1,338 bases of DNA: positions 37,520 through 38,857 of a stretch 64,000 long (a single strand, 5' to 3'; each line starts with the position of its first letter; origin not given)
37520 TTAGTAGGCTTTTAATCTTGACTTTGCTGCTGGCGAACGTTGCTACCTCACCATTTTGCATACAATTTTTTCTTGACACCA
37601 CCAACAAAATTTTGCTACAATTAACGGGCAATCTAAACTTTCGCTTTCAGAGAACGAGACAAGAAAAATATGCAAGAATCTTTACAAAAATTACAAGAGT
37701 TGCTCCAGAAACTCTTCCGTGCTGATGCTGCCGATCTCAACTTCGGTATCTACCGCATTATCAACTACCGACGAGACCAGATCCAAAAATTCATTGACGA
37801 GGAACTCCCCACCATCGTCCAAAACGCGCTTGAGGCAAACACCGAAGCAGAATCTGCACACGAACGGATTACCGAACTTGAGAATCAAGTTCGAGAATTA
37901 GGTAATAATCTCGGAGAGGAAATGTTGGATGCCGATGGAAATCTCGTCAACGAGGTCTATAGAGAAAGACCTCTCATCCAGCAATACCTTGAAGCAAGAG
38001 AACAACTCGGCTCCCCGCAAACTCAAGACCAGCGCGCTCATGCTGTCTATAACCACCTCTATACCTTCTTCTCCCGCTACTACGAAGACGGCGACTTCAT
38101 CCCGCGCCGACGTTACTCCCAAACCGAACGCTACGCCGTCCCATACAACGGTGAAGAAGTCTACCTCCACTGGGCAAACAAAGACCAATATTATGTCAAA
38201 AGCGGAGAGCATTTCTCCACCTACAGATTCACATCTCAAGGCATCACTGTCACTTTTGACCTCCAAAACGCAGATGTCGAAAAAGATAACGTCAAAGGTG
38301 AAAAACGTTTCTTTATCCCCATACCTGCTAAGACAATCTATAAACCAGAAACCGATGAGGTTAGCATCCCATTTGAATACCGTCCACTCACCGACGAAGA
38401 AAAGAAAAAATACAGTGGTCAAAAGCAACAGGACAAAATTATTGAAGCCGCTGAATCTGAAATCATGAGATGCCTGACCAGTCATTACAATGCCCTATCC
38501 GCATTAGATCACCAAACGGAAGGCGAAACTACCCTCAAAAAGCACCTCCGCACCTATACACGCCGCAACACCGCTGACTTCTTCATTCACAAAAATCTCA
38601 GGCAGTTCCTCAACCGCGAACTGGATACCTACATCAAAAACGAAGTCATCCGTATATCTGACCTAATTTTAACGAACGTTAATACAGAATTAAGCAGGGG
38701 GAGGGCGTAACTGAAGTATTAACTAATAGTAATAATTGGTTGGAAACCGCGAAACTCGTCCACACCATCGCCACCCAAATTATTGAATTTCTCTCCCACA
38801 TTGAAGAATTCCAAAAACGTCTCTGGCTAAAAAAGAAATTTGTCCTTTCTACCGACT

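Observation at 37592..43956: Type III-like R-M operon with an unrecognised upstream ORF; mod appears split at a G5 tract (single +G would fuse ORF-A and mod)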

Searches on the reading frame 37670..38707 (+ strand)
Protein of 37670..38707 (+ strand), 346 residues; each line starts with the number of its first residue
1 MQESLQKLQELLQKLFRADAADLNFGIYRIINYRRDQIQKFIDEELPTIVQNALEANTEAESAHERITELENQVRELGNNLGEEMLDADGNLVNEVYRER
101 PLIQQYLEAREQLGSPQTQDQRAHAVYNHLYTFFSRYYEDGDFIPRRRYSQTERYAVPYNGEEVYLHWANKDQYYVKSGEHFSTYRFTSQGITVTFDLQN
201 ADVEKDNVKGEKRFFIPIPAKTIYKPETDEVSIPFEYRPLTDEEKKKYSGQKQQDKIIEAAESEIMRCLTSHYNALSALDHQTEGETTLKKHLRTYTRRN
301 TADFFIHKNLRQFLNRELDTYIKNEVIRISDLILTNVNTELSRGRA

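Call 3: search_protein_families(library=pfam, proteins=[window:37670-38707:+], max_evalue=0.01)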
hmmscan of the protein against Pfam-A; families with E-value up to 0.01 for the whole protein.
window:37670-38707:+ (346 aa): 0 families

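Call 4: search_protein_families(library=ncbifam, proteins=[window:37670-38707:+], max_evalue=0.01)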
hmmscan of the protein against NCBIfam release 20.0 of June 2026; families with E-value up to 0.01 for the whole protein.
window:37670-38707:+ (346 aa): 0 families

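Call 12: list_cluster_members(proteins=[window:37670-38707:+, P0108, window:40813-43953:+, P0003, P0013])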
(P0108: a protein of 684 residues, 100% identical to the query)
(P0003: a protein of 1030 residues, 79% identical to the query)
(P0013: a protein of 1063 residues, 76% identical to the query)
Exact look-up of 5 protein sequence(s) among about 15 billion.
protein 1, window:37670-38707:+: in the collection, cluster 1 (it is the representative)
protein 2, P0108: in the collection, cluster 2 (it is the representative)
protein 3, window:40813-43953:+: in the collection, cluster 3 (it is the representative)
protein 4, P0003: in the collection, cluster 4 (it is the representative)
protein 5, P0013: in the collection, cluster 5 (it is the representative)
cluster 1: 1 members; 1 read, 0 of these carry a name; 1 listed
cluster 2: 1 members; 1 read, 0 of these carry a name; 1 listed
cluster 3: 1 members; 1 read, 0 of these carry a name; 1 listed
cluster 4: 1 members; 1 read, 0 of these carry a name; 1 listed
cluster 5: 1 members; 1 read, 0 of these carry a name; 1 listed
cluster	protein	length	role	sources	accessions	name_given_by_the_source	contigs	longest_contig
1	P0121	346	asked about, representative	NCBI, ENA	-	-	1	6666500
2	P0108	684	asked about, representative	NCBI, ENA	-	-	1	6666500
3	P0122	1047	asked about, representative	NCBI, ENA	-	-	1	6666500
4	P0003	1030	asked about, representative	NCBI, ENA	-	-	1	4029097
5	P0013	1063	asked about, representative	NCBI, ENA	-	-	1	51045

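Call 13: find_related_loci(query=window:37670-38707:+, collection=genome_contigs, flank=8000)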
Query window:37670-38707:+ (346 aa) in genome_contigs; peptide patterns used: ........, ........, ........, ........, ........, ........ (x = any residue, [..] = any of these).
282 stretches matched a pattern; 111 encode a relative of the query (tblastn E <= 1e-3); the best 80 are kept; 80 distinct loci.
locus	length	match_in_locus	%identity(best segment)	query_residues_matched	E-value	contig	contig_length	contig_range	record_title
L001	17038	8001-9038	86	1-346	0e+0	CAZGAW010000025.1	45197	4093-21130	MAG TPA_asm: uncultured bacterium isolate SRP109090_co1_253 genome assembly, contig: NODE_1002_length_45197_cov_19.81522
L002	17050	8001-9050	80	1-342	0e+0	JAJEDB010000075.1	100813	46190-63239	MAG: Candidatus Poribacteria bacterium isolate jk18xAbins.50 k141_352310, whole genome shotgun sequence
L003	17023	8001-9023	79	1-341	0e+0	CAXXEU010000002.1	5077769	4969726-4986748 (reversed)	MAG: Candidatus Poribacteria bacterium isolate 3e89c7d8-7361-487e-81cd-bcd86543e134 genome assembly, contig: contig_2, w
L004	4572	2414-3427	80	1-338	0e+0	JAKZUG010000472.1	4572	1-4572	MAG: Candidatus Poribacteria bacterium isolate Langseth_MAG_00079 Langseth_MAG_00079_000000000472, whole genome shotgun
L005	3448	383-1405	76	1-344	2e-178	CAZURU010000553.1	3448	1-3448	MAG TPA_asm: uncultured bacterium isolate SRP109090_co2_4 genome assembly, contig: NODE_41774_length_3448_cov_4.044503,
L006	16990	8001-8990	73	1-339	2e-164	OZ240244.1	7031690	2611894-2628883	MAG: Candidatus Poribacteria bacterium isolate 530b1872-db39-4376-9dde-5bfc35f27194 genome assembly, chromosome: 1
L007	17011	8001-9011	72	1-344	4e-163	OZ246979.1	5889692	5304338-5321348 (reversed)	MAG: Candidatus Poribacteria bacterium isolate b1f05427-043e-45ba-8b49-4d0e3d1ba290 genome assembly, chromosome: 1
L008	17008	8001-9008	70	3-341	4e-159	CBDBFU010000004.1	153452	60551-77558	MAG: Candidatus Poribacteria bacterium isolate 0db8f60b-b66d-466f-879a-884326031337 genome assembly, contig: contig_4, w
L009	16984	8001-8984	70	3-333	1e-158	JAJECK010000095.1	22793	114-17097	MAG: Candidatus Poribacteria bacterium isolate jk18xAbins.19 k141_1113167, whole genome shotgun sequence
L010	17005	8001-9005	68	1-338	5e-157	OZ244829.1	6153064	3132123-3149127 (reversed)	MAG: Candidatus Poribacteria bacterium isolate f10cb695-1b13-44a5-8b8c-8d396a4a49c1 genome assembly, chromosome: 1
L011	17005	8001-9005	70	1-338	2e-155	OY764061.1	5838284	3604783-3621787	MAG: Candidatus Poribacteria bacterium isolate 89293177-375a-4259-af6b-6508537173d0 genome assembly, chromosome: 1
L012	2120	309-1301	67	1-335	7e-163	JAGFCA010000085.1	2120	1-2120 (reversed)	MAG: Candidatus Poribacteria bacterium isolate SB0202 contig_25110, whole genome shotgun sequence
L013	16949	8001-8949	67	16-338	1e-126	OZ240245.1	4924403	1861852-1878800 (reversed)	MAG: Candidatus Poribacteria bacterium isolate dca23892-4e13-4299-a543-0851fd76b4fe genome assembly, chromosome: 1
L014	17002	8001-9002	74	1-337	8e-165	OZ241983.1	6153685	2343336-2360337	MAG: Candidatus Poribacteria bacterium isolate 364a25e6-8d4f-453a-8db8-f2b726c437a0 genome assembly, chromosome: 1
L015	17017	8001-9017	47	5-338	5e-101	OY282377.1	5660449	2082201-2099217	MAG: uncultured Latescibacteria bacterium genome assembly, chromosome: 1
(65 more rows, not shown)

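Call 30: find_homologous_proteins(query=window:37670-38707:+, max_evalue=1e-20)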
Query window:37670-38707:+ (346 aa): 1596 proteins with E <= 1e-20 among 3791 candidates; the best 120 are listed.
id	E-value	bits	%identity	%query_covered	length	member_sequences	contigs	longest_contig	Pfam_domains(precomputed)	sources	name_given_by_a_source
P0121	2.7e-226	768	100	100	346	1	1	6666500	-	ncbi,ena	-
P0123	1.1e-198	677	88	99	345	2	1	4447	-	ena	-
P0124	8.0e-196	668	87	99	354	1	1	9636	-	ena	-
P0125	2.5e-195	666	86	99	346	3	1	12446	-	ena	-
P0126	1.0e-192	658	86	97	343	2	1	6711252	-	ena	-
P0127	1.9e-192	657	87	99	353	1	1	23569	-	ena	-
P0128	6.9e-192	655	86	97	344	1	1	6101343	-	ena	-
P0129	3.2e-191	653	84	99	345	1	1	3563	-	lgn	-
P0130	4.9e-189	646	85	97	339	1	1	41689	-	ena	-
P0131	1.7e-188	644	84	100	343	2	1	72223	-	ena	-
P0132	1.7e-188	644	85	99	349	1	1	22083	-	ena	-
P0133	2.0e-187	640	82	99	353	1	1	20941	-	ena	-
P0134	4.7e-187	639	82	99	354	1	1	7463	-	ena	-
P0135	4.9e-187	639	84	99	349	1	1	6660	-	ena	-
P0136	6.5e-187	639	82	100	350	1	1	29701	-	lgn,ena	-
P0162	6.3e-171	586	77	97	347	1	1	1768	-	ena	-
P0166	8.7e-170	582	76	97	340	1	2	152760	-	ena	-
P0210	6.4e-152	524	69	99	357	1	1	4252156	-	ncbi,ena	-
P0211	6.5e-152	524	70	98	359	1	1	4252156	-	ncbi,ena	-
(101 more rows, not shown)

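Call 35: find_encoding_contigs(protein=P0162, flank=4000, max_places=3)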
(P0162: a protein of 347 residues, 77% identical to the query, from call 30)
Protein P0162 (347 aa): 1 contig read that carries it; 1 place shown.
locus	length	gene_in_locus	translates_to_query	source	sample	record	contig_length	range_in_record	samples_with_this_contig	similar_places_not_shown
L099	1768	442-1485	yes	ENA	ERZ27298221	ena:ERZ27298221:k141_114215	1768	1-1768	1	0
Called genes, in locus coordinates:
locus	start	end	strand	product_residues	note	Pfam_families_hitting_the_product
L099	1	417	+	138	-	?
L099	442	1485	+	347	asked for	-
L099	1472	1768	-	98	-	?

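Call 36: find_encoding_contigs(protein=P0166, flank=4000, max_places=3)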
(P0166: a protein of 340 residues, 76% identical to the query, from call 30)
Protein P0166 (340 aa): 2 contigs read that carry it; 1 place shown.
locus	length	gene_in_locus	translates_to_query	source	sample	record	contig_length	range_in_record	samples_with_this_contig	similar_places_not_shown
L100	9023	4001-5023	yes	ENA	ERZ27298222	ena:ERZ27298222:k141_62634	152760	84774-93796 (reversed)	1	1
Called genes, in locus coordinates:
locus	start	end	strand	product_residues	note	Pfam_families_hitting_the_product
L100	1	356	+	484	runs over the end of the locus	PF00884:Sulfatase, PF01663:Phosphodiest (faint)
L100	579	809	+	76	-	-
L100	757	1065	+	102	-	PF05016:ParE_toxin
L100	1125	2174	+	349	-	PF01408:GFO_IDH_MocA, PF02894:GFO_IDH_MocA_C (weak)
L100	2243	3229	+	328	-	PF00493:MCM (faint), PF20030:bpMoxR, PF07726:AAA_3, PF07728:AAA_5, PF17863:AAA_lid_2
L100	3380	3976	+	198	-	PF26095:CC_Bre1 (faint), PF06005:ZapB (faint), PF24319:DUF7491 (faint), PF02183:HALZ (faint)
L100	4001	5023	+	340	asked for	-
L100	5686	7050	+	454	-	PF01555:N6_N4_Mtase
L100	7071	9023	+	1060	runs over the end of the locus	PF04851:ResIII, PF18766:SWI2_SNF2 (weak), PF00270:DEAD (faint)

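Call 38: find_encoding_contigs(protein=P0121, flank=1000, max_places=3)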
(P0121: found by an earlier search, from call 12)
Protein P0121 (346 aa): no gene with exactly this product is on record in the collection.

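Call 39: find_encoding_contigs(protein=P0210, flank=4000, max_places=4)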
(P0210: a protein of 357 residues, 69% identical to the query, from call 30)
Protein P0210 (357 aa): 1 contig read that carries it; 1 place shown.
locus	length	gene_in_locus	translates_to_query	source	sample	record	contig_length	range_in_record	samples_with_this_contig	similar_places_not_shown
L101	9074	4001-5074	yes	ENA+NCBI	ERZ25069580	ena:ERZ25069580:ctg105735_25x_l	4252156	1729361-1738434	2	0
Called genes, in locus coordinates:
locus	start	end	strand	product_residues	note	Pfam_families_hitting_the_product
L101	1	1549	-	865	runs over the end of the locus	PF02861:Clp_N, PF23569:NBD_SMAX1, PF00004:AAA, PF17871:AAA_lid_9, PF00004:AAA, PF07724:AAA_2, PF07728:AAA_5, PF10431:ClpB_D2-small, +10 more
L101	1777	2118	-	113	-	PF12762:DDE_Tnp_IS1595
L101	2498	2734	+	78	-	-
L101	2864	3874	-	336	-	-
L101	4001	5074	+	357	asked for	-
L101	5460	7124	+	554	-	PF01555:N6_N4_Mtase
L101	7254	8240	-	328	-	-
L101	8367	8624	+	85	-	-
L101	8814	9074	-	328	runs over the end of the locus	-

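Call 40: find_encoding_contigs(protein=P0211, flank=4000, max_places=4)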
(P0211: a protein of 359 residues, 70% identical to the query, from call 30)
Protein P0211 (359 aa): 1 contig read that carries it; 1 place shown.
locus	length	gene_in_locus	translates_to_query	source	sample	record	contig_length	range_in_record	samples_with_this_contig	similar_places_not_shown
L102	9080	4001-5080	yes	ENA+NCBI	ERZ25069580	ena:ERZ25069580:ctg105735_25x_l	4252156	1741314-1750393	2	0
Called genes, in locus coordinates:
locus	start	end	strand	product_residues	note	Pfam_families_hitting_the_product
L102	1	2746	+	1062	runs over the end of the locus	-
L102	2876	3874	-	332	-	-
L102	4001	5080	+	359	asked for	-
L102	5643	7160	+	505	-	PF01555:N6_N4_Mtase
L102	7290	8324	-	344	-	-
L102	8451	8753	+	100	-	-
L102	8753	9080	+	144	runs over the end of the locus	-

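Call 44: find_homologous_proteins(query=A3, max_evalue=1e-10)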
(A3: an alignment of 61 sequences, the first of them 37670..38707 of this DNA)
Query A3 (61 sequences) (346 aa, profile of the alignment): 1773 proteins with E <= 1e-10 among 8000 candidates; the best 120 are listed.
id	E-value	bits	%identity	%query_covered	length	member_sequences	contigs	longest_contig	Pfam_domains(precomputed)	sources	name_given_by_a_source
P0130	2.0e-139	483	85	97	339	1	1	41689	-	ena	-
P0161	2.3e-139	483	78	98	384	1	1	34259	-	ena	-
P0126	7.2e-139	481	86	97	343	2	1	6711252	-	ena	-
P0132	2.6e-138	479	85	99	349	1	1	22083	-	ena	-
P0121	2.9e-138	479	100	100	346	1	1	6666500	-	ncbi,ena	-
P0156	3.1e-138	479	79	97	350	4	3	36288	-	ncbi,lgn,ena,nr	ncbi:MAG: hypothetical protein OXG97_08780 [Candidatus Poribacteria bacterium]|nr:hypothetical prote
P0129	5.6e-138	478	84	99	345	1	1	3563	-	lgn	-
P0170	7.7e-138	478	76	97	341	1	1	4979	-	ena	-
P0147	9.4e-138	478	80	99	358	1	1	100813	-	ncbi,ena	-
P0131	1.0e-137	477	84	100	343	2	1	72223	-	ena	-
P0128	2.0e-137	476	86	97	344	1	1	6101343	-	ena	-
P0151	2.0e-137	476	78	100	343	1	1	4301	-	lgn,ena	-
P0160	2.5e-137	476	77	100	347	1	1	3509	-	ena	-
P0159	3.2e-137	476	77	97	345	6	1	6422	-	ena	-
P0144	3.3e-137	476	84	97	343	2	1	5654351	-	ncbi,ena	-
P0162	5.6e-136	472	77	97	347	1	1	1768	-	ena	-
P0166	6.2e-135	468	76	97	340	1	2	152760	-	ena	-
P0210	1.4e-131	457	69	99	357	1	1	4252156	-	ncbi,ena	-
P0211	1.4e-131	457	70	98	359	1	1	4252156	-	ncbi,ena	-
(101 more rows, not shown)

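Call 53: predict_structure(alignment_id=A4)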
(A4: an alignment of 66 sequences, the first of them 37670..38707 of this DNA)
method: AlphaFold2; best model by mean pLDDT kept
length: 346 residues; sequences in the alignment: 66
mean_pLDDT: 73.3   pTM: 0.50
mean pLDDT of the five models: 73.3, 72.4, 70.5, 66.3, 65.3
residues with pLDDT >= 90: 94; 70-90: 122; 50-70: 80; < 50: 50
segments of 3 or more residues with pLDDT < 50: 141-152, 158-162, 203-210, 325-346
pLDDT, mean of each block of 10 residues (from residue 1): 82 68 56 71 81 76 85 92 88 89 90 77 79 65 42 48 55 55 83 90 44 87 96 92 91 91 96 93 87 82 55 60 45 29 26
secondary structure, 60 per line:
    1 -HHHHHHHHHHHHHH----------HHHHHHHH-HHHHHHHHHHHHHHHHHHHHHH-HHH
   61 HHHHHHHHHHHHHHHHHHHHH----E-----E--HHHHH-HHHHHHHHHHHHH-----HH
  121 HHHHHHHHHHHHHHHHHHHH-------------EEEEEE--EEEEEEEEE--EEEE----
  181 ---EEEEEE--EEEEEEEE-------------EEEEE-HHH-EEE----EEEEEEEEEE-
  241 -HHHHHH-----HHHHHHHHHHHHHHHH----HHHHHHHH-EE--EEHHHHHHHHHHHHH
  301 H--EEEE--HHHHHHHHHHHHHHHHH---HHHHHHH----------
elements in order: H2-15 H26-33 H35-56 H58-81 H95-99 H101-113 H119-140 E154-159 E162-170 E173-176 E184-189 E192-199 E213-217 E223-225 E230-239 H242-247 H253-268 H273-280 H288-301 E304-307 H310-326 H330-336

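Call 64: search_protein_families(library=phrogs, proteins=[window:37670-38707:+], max_evalue=0.01)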
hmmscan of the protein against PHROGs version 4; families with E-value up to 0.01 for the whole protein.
window:37670-38707:+ (346 aa): 0 families

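Call 68: search_dna_similar(query=window:37670-38707:+, collection=plasmids, mode=protein, max_rows=12)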
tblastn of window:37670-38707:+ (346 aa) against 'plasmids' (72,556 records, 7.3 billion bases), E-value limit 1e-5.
Records with a match: 27; places in all: 27; records where one place covers at least 80% of the query: 26.
Best place of each record, by identity: <60% 27.
By first word of the organism name: Klebsiella 11; Priestia 2; Natronosalvus 1; Conchiformibius 1; Halobacterium 1; Haloprofundus 1; Athalassotoga 1; Haloplanus 1; Aeromonas 1; Blastomonas 1; and 6 more.
By predicted mobility (MOB-suite, as given by PLSDB): non-mobilizable 12; conjugative 12; mobilizable 3.
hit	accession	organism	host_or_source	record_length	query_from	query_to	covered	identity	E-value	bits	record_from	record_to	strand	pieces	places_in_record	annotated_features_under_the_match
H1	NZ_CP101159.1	Natronosalvus amylolyticus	cell culture,sediment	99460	16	332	92%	45.2%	4e-74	255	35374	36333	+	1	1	DNA methyltransferase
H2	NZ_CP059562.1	Conchiformibius steedae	dog,whole organism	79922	16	332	92%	40.9%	2e-58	211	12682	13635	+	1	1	site-specific DNA-methyltransferase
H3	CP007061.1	Halobacterium sp. DL1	-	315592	16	336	93%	40.1%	7e-62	220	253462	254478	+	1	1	restriction endonuclease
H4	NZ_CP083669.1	Haloprofundus halobius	cell culture,salt lake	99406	16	333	92%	40.4%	4e-60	215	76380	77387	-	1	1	site-specific DNA-methyltransferase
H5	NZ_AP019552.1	Athalassotoga saccharophila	-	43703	16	332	92%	40.0%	3e-66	233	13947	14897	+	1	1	DNA methyltransferase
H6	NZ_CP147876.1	Haloplanus sp. GX21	cell culture,marine solar saltern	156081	16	336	93%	39.0%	9e-60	214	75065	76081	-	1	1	site-specific DNA-methyltransferase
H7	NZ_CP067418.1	Aeromonas media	cell culture,water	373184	16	332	92%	39.3%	5e-52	192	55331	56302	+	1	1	DNA methyltransferase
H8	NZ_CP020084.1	Blastomonas fulva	Cell culture,microcystis culture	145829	16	332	92%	38.2%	2e-49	184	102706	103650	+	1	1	site-specific DNA-methyltransferase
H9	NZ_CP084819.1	Klebsiella quasipneumoniae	Homo sapiens,Whole organism,blood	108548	16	332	92%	36.4%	2e-51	190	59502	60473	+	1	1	none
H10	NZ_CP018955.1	Escherichia coli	Homo sapiens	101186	16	332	92%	36.4%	2e-51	190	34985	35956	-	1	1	DNA methyltransferase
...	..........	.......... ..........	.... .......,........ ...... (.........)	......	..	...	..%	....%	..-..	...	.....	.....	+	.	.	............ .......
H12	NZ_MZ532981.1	Klebsiella oxytoca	-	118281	16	332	92%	36.4%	2e-51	190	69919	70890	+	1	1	DNA methyltransferase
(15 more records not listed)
